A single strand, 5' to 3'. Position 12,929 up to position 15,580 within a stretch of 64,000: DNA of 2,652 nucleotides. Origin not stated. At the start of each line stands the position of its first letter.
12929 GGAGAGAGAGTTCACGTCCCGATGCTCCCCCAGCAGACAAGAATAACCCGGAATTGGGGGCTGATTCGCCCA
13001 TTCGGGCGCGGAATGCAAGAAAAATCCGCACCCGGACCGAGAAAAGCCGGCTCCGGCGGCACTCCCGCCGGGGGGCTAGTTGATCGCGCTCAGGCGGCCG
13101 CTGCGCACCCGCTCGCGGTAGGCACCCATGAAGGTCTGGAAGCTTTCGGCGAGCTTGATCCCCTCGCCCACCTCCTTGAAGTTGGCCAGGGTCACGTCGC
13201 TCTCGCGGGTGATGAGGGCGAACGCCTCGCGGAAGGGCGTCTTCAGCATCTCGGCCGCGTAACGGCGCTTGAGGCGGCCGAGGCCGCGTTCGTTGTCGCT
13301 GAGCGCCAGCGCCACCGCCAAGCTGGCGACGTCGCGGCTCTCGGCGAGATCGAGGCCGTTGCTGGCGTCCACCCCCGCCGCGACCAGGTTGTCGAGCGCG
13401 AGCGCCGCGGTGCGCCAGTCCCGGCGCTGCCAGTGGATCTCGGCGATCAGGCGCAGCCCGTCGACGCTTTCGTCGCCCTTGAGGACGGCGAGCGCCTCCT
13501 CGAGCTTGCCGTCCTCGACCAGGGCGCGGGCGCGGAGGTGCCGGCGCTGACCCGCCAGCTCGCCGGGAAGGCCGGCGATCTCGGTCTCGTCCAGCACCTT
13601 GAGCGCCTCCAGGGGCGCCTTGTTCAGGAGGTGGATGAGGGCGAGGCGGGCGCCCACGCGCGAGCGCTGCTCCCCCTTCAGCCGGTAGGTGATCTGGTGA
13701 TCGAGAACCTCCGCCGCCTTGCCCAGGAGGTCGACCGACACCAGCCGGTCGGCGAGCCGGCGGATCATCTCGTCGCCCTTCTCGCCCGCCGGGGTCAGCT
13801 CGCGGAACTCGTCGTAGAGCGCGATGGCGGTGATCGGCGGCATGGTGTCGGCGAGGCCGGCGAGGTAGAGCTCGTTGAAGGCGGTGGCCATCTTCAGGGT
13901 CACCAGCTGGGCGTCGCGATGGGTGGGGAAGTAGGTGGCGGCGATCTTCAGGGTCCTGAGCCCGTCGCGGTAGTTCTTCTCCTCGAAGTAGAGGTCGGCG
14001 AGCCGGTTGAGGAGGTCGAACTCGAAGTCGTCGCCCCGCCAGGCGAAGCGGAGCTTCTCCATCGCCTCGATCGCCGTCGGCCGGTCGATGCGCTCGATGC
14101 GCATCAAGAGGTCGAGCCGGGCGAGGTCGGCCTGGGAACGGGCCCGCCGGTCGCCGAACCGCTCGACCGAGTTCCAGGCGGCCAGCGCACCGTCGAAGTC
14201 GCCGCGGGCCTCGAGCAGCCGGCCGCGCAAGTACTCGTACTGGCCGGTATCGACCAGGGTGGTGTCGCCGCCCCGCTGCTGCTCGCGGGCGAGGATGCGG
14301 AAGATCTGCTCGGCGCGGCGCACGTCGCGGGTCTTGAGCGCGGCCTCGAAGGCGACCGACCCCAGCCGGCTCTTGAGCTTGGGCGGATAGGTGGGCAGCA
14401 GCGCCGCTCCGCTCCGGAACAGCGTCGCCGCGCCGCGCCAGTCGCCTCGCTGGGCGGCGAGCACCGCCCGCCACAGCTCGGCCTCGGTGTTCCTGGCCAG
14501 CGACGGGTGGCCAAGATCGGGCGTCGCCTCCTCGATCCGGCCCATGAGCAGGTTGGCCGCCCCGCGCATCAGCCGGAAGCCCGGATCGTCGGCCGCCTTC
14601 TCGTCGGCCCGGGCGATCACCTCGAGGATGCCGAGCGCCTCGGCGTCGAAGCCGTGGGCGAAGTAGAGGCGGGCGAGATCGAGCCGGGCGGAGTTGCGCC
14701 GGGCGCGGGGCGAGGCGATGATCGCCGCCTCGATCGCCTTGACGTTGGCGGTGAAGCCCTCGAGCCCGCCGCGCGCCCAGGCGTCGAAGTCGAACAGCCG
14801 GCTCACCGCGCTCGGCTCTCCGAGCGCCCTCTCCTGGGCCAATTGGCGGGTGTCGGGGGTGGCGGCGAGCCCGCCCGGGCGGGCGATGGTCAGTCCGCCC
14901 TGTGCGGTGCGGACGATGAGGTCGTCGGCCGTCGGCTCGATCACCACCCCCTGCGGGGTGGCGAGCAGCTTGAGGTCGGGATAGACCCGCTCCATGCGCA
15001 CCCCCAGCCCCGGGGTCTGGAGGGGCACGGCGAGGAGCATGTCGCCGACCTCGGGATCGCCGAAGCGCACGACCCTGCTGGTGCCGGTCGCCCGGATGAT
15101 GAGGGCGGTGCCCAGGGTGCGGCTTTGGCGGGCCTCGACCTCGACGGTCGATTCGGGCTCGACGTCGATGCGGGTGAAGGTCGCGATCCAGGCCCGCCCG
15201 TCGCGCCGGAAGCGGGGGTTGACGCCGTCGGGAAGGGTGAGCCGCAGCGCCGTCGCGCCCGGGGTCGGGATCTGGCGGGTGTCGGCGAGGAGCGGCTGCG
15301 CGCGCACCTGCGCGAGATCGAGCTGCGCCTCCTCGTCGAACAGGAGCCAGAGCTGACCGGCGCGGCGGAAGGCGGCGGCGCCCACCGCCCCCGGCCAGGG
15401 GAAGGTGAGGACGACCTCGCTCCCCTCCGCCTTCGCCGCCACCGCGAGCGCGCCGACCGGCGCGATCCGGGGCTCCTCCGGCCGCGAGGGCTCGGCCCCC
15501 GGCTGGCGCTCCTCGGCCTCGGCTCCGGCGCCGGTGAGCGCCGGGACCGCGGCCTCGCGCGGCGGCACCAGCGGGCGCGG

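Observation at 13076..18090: Secreted 1203-aa AMIN-like/TPR protein coupled to a MotB plus an Asp-less pseudo-MotB: candidate undescribed periplasmic stator scaffold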

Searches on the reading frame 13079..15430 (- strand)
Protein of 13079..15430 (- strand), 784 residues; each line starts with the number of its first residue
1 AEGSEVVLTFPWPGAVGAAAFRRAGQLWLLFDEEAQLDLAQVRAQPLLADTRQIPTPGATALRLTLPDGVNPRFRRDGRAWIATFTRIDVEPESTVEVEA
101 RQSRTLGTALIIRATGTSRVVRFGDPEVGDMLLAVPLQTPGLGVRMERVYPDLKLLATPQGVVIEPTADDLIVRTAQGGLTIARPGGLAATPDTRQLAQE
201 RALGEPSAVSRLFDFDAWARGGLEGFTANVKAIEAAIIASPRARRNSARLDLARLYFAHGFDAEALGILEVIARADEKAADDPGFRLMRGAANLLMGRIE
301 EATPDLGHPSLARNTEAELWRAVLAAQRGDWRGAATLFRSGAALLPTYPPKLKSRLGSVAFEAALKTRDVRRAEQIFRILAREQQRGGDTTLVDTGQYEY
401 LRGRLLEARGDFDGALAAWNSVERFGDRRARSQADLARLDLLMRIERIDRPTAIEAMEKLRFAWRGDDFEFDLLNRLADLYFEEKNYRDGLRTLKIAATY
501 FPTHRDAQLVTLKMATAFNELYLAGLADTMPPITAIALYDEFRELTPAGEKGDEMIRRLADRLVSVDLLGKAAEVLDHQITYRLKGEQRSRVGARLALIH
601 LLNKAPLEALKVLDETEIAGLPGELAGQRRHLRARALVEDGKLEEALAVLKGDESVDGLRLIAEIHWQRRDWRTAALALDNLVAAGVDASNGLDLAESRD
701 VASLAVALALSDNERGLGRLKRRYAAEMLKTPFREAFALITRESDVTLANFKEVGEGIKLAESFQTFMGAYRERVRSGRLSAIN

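Call 29: find_homologous_proteins(query=A3, max_evalue=0.00001)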
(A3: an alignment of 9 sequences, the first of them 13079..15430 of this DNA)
Query A3 (9 sequences) (784 aa, profile of the alignment): 274 proteins with E <= 0.00001 among 8000 candidates; the best 120 are listed.
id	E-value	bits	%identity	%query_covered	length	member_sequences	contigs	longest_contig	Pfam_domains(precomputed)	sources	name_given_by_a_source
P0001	0.0e+0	1027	100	100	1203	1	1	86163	-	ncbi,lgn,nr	ncbi:MAG: hypothetical protein HY521_03640 [Proteobacteria bacterium]|nr:hypothetical protein [Pseud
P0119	7.3e-221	753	44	99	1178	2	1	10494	PF14559.13,PF12895.14,PF13432.13,PF07719.24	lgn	-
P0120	5.9e-220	750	44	99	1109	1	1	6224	-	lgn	-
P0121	6.3e-220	750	42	100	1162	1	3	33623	PF24837.2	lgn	-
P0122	8.1e-218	743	43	99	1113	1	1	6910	-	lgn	-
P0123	3.5e-216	738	45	99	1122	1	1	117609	PF14559.13,PF24837.2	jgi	jgi:tetratricopeptide (TPR) repeat protein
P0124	4.2e-216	738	42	99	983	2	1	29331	-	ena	-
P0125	4.3e-214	731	44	100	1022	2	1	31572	PF14559.13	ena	-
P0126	4.5e-214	731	31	100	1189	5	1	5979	PF14559.13,PF07719.24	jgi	-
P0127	6.7e-214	730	38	100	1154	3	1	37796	PF14559.13,PF13432.13,PF13428.13,PF07719.24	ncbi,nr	ncbi:tetratricopeptide repeat protein [Oceanibaculum pacificum]|nr:tetratricopeptide repeat protein 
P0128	1.3e-213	729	38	98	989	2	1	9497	-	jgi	jgi:tetratricopeptide (TPR) repeat protein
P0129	4.4e-212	724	40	99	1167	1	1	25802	PF24837.2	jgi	-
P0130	8.1e-212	724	44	99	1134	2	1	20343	PF24837.2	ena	-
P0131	1.0e-211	723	45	99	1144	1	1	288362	PF14559.13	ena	-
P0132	2.5e-211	722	45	99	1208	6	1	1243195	-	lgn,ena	-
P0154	1.2e-206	706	38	100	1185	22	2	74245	PF14559.13,PF00515.35,PF24837.2,PF07719.24,PF13174.13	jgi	jgi:tetratricopeptide (TPR) repeat protein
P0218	3.0e-197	675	41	99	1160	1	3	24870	PF24837.2,PF07719.24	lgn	-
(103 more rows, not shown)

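Call 31: search_solved_structures(query=A3, max_evalue=1)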
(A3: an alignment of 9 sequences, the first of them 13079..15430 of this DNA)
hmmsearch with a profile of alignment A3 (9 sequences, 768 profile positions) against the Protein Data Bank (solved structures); distinct sequences matched with E-value up to 1: 55.
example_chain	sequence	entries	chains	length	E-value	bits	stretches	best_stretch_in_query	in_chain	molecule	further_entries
7obi_A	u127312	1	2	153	1e-10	43.6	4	463-499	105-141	CTPR-rv4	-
6y4l_A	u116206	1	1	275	1.3e-08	36.6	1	323-496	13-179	ER membrane protein complex subunit 2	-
8eoi_B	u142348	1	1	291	1.6e-08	36.3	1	323-496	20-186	ER membrane protein complex subunit 2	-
6ww7_B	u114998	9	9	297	1.7e-08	36.2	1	323-496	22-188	ER membrane protein complex subunit 2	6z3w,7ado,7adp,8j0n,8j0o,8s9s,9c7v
5fzr_A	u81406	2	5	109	0.00013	23.4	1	462-496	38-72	DESIGNED TPR PROTEIN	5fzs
6vfj_B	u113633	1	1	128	0.00013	23.3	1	469-512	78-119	I53_dn5B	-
2wqh_A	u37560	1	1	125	0.00017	23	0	469-501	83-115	CTPR3Y3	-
5fzq_A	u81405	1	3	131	0.00023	22.5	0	463-496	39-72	DESIGNED TPR PROTEIN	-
9gzg_A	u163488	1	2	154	0.00084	20.7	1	399-501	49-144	Engineered CTPR protein with glutamic acids for conductivity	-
6v8e_A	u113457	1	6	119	0.0042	18.4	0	468-501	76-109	Designed protein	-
1na0_A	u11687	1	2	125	0.0056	18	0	465-501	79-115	designed protein CTPR3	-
3kd7_A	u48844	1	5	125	0.0072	17.6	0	466-497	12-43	CTPR390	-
6vfh_A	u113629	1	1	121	0.0083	17.4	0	462-498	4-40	T33_dn10A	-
5dse_A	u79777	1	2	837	0.014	16.7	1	351-423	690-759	Tetratricopeptide repeat protein 7B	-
9b9g_D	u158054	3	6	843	0.014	16.6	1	351-423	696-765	Tetratricopeptide repeat protein 7B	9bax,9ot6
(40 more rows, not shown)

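Call 42: predict_structure(alignment_id=A3)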
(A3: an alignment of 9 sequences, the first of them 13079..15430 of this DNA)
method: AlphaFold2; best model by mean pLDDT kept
length: 784 residues; sequences in the alignment: 9
mean_pLDDT: 84.2   pTM: 0.56
mean pLDDT of the five models: 84.2, 82.3, 81.9, 81.7, 81.0
residues with pLDDT >= 90: 362; 70-90: 321; 50-70: 43; < 50: 58
segments of 3 or more residues with pLDDT < 50: 194-208, 388-392, 745-771, 773-776, 778-784
pLDDT, mean of each block of 10 residues (from residue 1): 77 89 88 89 86 90 84 87 79 78 78 85 82 92 85 90 90 86 83 45 42 69 74 88 85 87 92 85 90 90 92 88 92 91 79 87 93 90 62 73 95 95 80 93 95 95 85 94 94 95 86 94 90 93 91 90 91 92 88 95 94 92 91 95 94 90 92 92 77 85 89 88 90 84 54 44 43 46 37
secondary structure, 60 per line:
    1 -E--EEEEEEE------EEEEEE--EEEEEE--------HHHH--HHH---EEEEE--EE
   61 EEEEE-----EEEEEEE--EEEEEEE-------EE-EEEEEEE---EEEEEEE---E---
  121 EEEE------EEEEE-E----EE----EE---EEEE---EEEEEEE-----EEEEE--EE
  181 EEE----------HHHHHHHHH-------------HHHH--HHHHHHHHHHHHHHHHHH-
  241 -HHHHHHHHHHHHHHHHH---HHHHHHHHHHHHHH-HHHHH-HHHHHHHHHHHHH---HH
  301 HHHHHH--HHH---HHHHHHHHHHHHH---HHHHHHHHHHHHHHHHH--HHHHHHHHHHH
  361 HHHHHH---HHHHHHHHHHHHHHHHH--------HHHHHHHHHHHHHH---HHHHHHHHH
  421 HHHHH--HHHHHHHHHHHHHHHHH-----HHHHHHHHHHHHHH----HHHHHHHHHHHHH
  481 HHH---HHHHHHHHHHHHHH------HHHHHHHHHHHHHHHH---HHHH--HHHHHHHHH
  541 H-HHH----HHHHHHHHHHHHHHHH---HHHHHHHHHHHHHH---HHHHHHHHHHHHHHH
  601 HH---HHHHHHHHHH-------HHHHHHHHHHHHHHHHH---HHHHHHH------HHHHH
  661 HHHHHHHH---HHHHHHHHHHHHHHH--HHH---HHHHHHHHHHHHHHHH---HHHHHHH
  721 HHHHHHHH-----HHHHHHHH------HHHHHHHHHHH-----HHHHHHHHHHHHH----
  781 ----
elements in order (helices of 4 or more, strands of 3 or more residues): E5-11 E18-23 E26-31 H40-43 E52-56 E59-65 E71-77 E80-86 E97-103 E107-113 E121-124 E131-135 E153-156 E160-166 E172-176 E179-183 H194-202 H216-219 H222-239 H242-258 H262-275 H277-281 H283-295 H299-306 H315-327 H331-347 H350-366 H370-386 H395-408 H412-425 H428-444 H450-463 H468-483 H487-500 H507-522 H526-529 H532-541 H550-565 H569-582 H586-602 H606-615 H623-639 H643-649 H656-668 H672-686 H695-710 H714-728 H734-741 H748-758 H764-776
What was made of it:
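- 13208..14785 (-): TPR-like alpha-superhelix (residues ~635-1160, about 29 helices). AF2 model (call 42).
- The model of residues 420-1203 (pLDDT 84) is a beta-sandwich plus a long TPR superhelix (call 42).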

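Call 45: fold_search(model_id=the predicted structure, library=pdb)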
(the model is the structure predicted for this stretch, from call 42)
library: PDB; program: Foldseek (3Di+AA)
matches with E <= 10: 1718; with E <= 0.001: 299
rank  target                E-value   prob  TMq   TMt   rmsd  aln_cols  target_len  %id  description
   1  9hmf_K                8.4e-10  1.00  0.27  0.27  28.6       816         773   11  Periplasmic scaffold of the Campylobacter jejuni flagellar motor (alpha carbon trace) (released 2024-12-25)
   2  8fgw_D                1.8e-09  1.00  0.23  0.14  25.0       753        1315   14  Human IFT-A complex structures provide molecular insights into ciliary transport (released 2023-02-22)
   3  9hvq_Q                6.1e-09  1.00  0.22  0.19  24.5       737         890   14  Structure of the transcribing Pol II-DSIF-PAF-SPT6-RECQL5 complex (released 2025-07-16)
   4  8bbg_D                7.6e-09  1.00  0.22  0.14  24.3       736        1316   14  Structure of the IFT-A complex; anterograde IFT-A train model (released 2022-12-21)
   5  8hmd_C                8.6e-09  1.00  0.21  0.14  23.3       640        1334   13  base module state 2 of Tetrahymena IFT-A (released 2023-06-14)
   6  8dtg_A                1.4e-08  1.00  0.19  0.18  14.3       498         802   13  Cryo-EM structure of Arabidopsis SPY alternative conformation 1 (released 2023-03-08)
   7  9rtt_Q                1.7e-08  1.00  0.23  0.20  23.3       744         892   13  Activated Elongation Complex with IWS1 and ELOF1 (released 2025-09-03)
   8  7y4i_A                2.1e-08  1.00  0.18  0.18  14.8       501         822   13  Crystal structure of SPINDLY in complex with GDP (released 2022-12-07)
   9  8dtf_A                3.8e-08  1.00  0.18  0.18  14.7       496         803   13  Cryo-EM structure of the full length Arabidopsis SPY with complete TPRs (released 2023-03-08)
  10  1w3b_A                4.3e-08  1.00  0.23  0.38  14.5       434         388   18  The superhelical TPR domain of O-linked GlcNAc transferase reveals structural similarities to importin alpha. (released 2004-09-09)
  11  5g04_Y                4.3e-08  1.00  0.21  0.30  19.8       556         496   13  Structure of the human APC-Cdc20-Hsl1 complex (released 2016-05-25)
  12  8h6j_4G               4.9e-08  1.00  0.14  0.14  30.5       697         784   13  Cryo-EM structure of human exon-defined spliceosome in the mature pre-B state. (released 2024-05-01)
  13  5g04_X                6.9e-08  1.00  0.22  0.32  20.7       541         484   13  Structure of the human APC-Cdc20-Hsl1 complex (released 2016-05-25)
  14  4buj_B                6.9e-08  1.00  0.19  0.12  23.7       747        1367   12  Crystal structure of the S. cerevisiae Ski2-3-8 complex (released 2013-08-28)
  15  6q6g_Y                8.1e-08  1.00  0.21  0.30  20.4       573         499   14  Cryo-EM structure of the APC/C-Cdc20-Cdk2-cyclinA2-Cks2 complex, the D1 box class (released 2019-09-11)
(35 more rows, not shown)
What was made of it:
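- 13076..16687 (-): BIG: secreted 1203-aa PflA/MotK/FssB-like spoke protein (whole gene, stop included). The AF2 model's best PDB fold match is 9hmf_K (calls 42, 45).
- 13208..14785 (-): Generic TPR hits in PDB (calls 31, 45).
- Closest known: PflA of Campylobacter jejuni / Helicobacter pylori. Same: It is the best PDB fold match of the model (call 45).
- Of all PDB chains, its best match is 9hmf_K from the C. jejuni periplasmic scaffold (E 8e-10, 816 aligned columns; call 45). The TM-score is 0.27 and identity 11% (call 45), and many unrelated TPR proteins score nearly as well. Its best PDB fold match is a flagellar scaffold chain (call 45).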

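Call 60: search_protein_families(library=pfam, proteins=[P0123, P0154], max_evalue=1)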
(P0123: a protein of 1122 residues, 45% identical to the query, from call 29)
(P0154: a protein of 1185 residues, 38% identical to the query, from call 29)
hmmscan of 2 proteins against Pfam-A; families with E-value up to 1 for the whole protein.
P0123 (1122 aa): 5 families
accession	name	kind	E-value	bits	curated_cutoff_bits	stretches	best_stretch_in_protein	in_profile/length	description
PF14559.12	TPR_19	-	2.6e-06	28.1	25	1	580-630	17-64/68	Tetratricopeptide repeat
PF24837.1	AMIN-like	-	1.8e-05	25.3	27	1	161-186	5-33/129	AMIN-like domain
PF25583.1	WCX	-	0.061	14.1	23.9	1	191-256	4-62/76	WCX domain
PF22703.2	Cdc6_lid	-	0.15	12.4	27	0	820-848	32-59/68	Cdc6 AAA+ ATPase-type lid domain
PF13174.12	TPR_6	-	0.17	13.1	26.3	0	809-838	1-30/33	Tetratricopeptide repeat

P0154 (1185 aa): 13 families
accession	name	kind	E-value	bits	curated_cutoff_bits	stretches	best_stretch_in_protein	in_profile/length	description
PF07719.23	TPR_2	-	1.8e-10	40.6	27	2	726-748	5-27/34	Tetratricopeptide repeat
PF00515.34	TPR_1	-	2.9e-07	30.5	27.8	1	728-748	7-27/34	Tetratricopeptide repeat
PF13174.12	TPR_6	-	5.6e-07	30.2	26.3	0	876-906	3-33/33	Tetratricopeptide repeat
PF14559.12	TPR_19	-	1.3e-05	25.8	25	0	734-798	3-62/68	Tetratricopeptide repeat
PF24837.1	AMIN-like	-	2.3e-05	24.9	27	2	165-190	5-33/129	AMIN-like domain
PF13181.12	TPR_8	-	4.6e-05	23.7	25.7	0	878-906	6-34/34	Tetratricopeptide repeat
PF13428.12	TPR_14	-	9.2e-05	23.2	23.5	1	874-908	2-36/44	Tetratricopeptide repeat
PF13414.12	TPR_11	-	0.0015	18.6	26.8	1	729-756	1-28/42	TPR repeat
PF13424.12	TPR_12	-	0.0017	19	30.1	0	875-920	5-55/77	Tetratricopeptide repeat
PF13432.12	TPR_16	-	0.0022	18.8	32.7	2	1035-1086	3-59/65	Tetratricopeptide repeat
PF12895.13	ANAPC3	-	0.045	14.5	27.2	0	1036-1079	30-77/82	Anaphase-promoting complex, cyclosome, subunit 3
PF09976.15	TPR_21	-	0.45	10.6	25.5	1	745-819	59-134/193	Tetratricopeptide repeat-like domain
PF13176.12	TPR_7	-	0.67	10.7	27.9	0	1065-1091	6-32/36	Tetratricopeptide repeat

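Call 81: search_dna_similar(query=window:13079-15430:-, collection=plasmids, mode=protein, max_evalue=0.001, max_rows=30)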
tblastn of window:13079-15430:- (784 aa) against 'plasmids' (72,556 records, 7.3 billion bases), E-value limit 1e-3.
Records with a match: 13; places in all: 13; records where one place covers at least 80% of the query: 0.
Best place of each record, by identity: <60% 13.
By first word of the organism name: Azospirillum 10; Erythrobacter 1; Sphingobium 1; Salipiger 1.
By predicted mobility (MOB-suite, as given by PLSDB): non-mobilizable 10; mobilizable 2; conjugative 1.
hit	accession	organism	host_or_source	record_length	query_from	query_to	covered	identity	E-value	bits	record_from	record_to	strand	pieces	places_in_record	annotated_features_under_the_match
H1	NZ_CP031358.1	Erythrobacter aureus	marine sediment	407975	216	741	67%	30.9%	6e-28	129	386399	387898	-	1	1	hypothetical protein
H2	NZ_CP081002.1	Sphingobium sp. V4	cell culture,soil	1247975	243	673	55%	32.6%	5e-31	139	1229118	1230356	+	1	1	record has no annotation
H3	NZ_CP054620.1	Azospirillum oryzae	cell culture,soil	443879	213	684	60%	28.6%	3e-15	88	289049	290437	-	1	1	hypothetical protein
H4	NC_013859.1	Azospirillum sp. B510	-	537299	213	675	59%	29.1%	3e-14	85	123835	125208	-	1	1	hypothetical protein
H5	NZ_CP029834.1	Azospirillum ramasamyi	single cell,Cow dung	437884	213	686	60%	28.2%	5e-13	81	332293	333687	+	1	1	hypothetical protein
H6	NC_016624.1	Azospirillum lipoferum 4B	-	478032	213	690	61%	27.9%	7e-15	87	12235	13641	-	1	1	hypothetical protein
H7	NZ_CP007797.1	Azospirillum argentinense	Triticum aestivum L.,Root,wheat ...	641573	211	696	62%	26.9%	2e-7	63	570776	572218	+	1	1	hypothetical protein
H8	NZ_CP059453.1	Azospirillum brasilense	Prokaryotes,soil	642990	211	696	62%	26.7%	7e-11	74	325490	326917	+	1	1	tetratricopeptide repeat protein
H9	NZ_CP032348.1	Azospirillum brasilense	soil sample,Agricultural field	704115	211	683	60%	26.4%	7e-8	64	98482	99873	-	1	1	hypothetical protein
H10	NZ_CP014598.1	Salipiger sp. CCB-MM3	mangrove soil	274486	236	682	57%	24.7%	3e-4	52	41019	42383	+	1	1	hypothetical protein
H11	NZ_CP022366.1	Azospirillum sp. TSH58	single cell,paddy soils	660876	211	616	52%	27.0%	4e-7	62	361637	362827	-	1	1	hypothetical protein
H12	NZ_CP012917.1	Azospirillum brasilense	Digitaria eriantha,microbe,root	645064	396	689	38%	27.2%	8e-6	57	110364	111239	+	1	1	hypothetical protein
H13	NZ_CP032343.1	Azospirillum brasilense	soil sample,Agricultural field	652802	396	689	38%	27.2%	8e-6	57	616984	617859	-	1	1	hypothetical protein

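Call 82: get_annotated_region(hit=H10, flank=8000)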
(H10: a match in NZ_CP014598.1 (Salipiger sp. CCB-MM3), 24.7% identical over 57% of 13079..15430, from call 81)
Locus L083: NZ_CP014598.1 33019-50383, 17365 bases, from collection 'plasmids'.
description: Salipiger sp. CCB-MM3 plasmid unnamed2, complete sequence
organism: Salipiger sp. CCB-MM3 (NCBI taxid 1792508)
taxonomy: Bacteria; Pseudomonadota; Alphaproteobacteria; Rhodobacterales; Roseobacteraceae; Salipiger; Salipiger sp. CCB-MM3
host: -; source: mangrove soil; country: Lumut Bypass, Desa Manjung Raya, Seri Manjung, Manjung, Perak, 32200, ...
typing (MOB-suite, as given by PLSDB): non-mobilizable; replicon rep_cluster_567
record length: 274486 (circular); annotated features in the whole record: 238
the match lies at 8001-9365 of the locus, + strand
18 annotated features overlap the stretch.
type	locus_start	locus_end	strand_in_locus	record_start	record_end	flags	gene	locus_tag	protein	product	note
CDS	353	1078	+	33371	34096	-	-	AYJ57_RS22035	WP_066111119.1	hypothetical protein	-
CDS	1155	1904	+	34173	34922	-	-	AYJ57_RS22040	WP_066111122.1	sigma-70 family RNA polymerase sigma factor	GO:0006352 - DNA-templated transcription initiation [Evidence IEA]; GO:0006355 - regulation of DNA-templated ...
CDS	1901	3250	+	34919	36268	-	-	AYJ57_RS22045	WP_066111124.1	flagellar hook-length control protein FliK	-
CDS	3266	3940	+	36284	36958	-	-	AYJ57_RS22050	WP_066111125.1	flagellar hook capping FlgD N-terminal domain-containing protein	-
CDS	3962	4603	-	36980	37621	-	-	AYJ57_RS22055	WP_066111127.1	hypothetical protein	-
CDS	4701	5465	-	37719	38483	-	-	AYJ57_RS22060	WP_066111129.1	flagellar basal body L-ring protein FlgH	GO:0071973 - bacterial-type flagellum-dependent cell motility [Evidence IEA]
CDS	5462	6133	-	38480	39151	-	flgA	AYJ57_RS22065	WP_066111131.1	flagellar basal body P-ring formation chaperone FlgA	GO:0001539 - cilium or flagellum-dependent cell motility [Evidence IEA]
CDS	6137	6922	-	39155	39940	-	flgG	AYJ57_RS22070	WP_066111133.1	flagellar basal-body rod protein FlgG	GO:0071973 - bacterial-type flagellum-dependent cell motility [Evidence IEA]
CDS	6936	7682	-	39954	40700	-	flgF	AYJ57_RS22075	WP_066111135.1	flagellar basal-body rod protein FlgF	GO:0001539 - cilium or flagellum-dependent cell motility [Evidence IEA]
CDS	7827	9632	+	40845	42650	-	-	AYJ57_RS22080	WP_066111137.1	hypothetical protein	-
CDS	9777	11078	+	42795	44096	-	-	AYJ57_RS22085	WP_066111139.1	flagellar hook protein FlgE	GO:0071973 - bacterial-type flagellum-dependent cell motility [Evidence IEA]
CDS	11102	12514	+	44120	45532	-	flgK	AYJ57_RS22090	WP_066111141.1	flagellar hook-associated protein FlgK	GO:0001539 - cilium or flagellum-dependent cell motility [Evidence IEA]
CDS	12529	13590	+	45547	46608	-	-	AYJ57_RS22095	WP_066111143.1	flagellin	GO:0071973 - bacterial-type flagellum-dependent cell motility [Evidence IEA]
CDS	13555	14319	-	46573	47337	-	-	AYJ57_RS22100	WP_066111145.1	response regulator transcription factor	GO:0000160 - phosphorelay signal transduction system [Evidence IEA]; GO:0006355 - regulation of DNA-templated ...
CDS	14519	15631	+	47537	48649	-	-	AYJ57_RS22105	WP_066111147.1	flagellar basal body P-ring protein FlgI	GO:0071973 - bacterial-type flagellum-dependent cell motility [Evidence IEA]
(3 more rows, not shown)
